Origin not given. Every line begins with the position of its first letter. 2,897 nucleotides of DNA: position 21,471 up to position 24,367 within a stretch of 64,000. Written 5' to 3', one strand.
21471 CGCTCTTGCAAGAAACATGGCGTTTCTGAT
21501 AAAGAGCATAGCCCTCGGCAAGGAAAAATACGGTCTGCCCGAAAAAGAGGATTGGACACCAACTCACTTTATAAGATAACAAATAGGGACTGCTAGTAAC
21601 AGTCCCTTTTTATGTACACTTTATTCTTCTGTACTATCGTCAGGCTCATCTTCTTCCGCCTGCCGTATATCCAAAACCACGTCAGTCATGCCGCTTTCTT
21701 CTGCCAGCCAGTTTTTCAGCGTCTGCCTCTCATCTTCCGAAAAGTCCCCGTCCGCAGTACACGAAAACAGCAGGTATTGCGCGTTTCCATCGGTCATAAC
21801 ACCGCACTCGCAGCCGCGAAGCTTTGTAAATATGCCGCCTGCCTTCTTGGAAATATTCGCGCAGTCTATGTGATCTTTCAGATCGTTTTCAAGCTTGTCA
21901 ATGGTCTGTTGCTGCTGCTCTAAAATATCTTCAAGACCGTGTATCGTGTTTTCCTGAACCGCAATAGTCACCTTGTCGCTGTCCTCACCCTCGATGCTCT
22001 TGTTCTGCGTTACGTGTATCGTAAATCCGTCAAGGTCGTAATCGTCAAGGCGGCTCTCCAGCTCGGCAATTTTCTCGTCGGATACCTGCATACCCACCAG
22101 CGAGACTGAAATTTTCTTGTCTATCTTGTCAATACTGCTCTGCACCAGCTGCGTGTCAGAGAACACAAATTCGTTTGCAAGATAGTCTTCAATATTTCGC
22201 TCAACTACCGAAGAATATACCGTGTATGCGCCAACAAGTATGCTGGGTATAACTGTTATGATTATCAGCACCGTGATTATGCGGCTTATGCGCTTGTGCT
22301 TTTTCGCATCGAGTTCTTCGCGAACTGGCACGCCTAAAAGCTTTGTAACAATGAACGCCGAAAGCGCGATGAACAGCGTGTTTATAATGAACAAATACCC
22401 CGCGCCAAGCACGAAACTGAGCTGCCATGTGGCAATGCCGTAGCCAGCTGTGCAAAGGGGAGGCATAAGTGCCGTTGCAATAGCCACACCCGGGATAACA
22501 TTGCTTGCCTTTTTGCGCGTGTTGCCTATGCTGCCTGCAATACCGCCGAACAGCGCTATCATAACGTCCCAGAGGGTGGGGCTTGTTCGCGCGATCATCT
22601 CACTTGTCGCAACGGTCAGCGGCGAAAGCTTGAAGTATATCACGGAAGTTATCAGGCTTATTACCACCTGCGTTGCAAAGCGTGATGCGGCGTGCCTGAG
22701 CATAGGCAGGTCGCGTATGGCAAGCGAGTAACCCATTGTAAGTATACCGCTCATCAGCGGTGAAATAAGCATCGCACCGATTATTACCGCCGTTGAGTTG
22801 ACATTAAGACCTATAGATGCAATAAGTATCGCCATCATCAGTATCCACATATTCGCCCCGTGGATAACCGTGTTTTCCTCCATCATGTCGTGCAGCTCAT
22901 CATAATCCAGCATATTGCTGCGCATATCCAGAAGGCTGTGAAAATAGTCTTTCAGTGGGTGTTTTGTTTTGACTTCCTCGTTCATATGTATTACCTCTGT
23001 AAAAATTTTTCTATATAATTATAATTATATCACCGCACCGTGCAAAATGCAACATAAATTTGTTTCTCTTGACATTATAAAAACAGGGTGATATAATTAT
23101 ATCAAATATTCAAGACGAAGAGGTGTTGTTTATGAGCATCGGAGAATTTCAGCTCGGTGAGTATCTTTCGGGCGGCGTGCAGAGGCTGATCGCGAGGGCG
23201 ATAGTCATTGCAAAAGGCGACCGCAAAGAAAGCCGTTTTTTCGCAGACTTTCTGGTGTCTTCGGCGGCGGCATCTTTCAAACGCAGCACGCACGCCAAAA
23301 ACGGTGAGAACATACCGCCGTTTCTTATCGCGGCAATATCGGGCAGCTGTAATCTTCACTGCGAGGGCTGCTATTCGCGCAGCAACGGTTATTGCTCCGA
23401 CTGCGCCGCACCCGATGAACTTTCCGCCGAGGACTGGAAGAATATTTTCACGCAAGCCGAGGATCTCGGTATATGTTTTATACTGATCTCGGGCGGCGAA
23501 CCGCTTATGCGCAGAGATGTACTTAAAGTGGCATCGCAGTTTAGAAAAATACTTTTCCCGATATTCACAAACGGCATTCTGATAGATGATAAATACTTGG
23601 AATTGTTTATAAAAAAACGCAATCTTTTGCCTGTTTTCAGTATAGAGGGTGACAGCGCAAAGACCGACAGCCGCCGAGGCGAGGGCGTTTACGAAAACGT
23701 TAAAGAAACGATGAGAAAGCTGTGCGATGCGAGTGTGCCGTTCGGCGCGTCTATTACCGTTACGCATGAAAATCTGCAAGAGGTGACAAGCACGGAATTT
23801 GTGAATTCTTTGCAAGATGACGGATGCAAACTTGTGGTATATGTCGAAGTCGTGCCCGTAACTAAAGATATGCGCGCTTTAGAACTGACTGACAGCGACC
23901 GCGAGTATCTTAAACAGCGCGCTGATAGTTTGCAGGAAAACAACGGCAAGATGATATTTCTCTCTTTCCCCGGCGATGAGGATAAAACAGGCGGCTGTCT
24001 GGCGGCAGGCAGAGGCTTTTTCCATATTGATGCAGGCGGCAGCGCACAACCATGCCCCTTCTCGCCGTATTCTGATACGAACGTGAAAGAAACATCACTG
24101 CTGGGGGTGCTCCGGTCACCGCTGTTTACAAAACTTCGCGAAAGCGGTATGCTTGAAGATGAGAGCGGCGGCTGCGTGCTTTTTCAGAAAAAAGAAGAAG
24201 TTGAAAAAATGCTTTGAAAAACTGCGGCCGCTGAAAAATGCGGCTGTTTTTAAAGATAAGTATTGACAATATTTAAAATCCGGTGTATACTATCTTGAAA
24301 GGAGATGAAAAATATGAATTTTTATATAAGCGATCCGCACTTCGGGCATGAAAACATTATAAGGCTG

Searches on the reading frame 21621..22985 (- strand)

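Call 57: search_protein_families(library=pfam, proteins=[window:21621-22985:-])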
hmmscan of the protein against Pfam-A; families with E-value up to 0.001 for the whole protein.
window:21621-22985:- (454 aa): 1 family
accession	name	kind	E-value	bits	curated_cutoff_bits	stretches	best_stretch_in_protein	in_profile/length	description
PF04087.19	DUF389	-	1.2e-40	139.1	23.9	1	72-208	1-137/137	Domain of unknown function (DUF389)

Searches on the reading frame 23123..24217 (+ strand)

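Call 57: search_protein_families(library=pfam, proteins=[window:23123-24217:+])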
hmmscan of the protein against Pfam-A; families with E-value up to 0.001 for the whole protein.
window:23123-24217:+ (364 aa): 2 families
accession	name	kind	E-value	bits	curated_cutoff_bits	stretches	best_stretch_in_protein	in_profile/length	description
PF04055.27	Radical_SAM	-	2.1e-15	57.7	29.5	1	73-221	4-159/166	Radical SAM superfamily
PF13353.11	Fer4_12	-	2.1e-05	25.3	22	1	75-142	14-79/137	4Fe-4S single cluster domain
